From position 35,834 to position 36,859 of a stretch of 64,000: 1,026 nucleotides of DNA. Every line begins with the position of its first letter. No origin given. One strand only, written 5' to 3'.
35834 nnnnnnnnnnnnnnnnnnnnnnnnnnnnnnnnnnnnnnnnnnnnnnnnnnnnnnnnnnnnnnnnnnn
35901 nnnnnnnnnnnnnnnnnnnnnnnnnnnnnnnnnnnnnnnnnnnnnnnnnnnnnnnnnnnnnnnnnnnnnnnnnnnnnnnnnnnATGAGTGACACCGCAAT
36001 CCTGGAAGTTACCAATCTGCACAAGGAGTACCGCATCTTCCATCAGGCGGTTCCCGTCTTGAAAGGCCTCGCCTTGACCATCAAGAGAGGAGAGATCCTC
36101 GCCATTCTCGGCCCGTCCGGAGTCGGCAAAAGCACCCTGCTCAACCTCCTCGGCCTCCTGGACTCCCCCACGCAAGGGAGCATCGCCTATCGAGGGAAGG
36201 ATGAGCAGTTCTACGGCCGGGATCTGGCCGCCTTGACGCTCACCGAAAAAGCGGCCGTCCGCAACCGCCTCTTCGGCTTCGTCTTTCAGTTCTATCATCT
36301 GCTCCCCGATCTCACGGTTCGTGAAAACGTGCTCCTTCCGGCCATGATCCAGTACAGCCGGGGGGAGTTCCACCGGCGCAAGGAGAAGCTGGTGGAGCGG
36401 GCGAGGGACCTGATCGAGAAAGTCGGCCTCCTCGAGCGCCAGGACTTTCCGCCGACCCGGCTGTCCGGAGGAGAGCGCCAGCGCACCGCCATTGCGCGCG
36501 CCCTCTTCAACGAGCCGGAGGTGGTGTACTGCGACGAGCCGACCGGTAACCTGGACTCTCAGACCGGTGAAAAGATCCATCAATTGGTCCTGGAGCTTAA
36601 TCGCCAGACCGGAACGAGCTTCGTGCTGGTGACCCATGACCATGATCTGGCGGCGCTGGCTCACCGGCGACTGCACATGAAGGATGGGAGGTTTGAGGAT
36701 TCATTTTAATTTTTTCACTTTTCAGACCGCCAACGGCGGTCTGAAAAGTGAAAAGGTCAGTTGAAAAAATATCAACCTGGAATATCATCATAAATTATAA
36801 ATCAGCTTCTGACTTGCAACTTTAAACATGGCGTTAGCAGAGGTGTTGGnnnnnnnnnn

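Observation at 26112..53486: A shared dockerin-like pair + three-Cys tail unit tags four different exoproteins, with no recognisable cohesin partner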

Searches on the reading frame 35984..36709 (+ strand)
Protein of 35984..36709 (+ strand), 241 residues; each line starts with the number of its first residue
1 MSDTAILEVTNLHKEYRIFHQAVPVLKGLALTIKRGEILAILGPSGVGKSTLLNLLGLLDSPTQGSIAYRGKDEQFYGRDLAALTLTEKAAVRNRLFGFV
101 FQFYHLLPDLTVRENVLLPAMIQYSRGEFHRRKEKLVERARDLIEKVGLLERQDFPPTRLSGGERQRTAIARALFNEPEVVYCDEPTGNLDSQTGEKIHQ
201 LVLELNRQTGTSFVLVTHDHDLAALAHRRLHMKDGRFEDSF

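Call 31: search_protein_families(library=pfam, proteins=[window:35984-36709:+], max_evalue=0.001)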
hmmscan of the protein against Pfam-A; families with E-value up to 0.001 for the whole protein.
window:35984-36709:+ (241 aa): 5 families
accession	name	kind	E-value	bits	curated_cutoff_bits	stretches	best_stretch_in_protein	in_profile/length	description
PF00005.33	ABC_tran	-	7.6e-33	114.5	25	1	26-187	1-136/137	ABC transporter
PF13304.12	AAA_21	-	4.9e-06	27.3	27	0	38-61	1-24/304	AAA domain, putative AbiEii toxin, Type IV TA system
PF03193.22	RsgA_GTPase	-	0.00011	22.6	30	1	32-56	103-126/174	RsgA GTPase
PF02463.25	SMC_N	-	0.00031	20.7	40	0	147-231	124-210/220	RecF/RecN/SMC N terminal domain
PF13191.12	AAA_16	-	0.00072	20.5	32.6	0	34-81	22-64/167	AAA ATPase domain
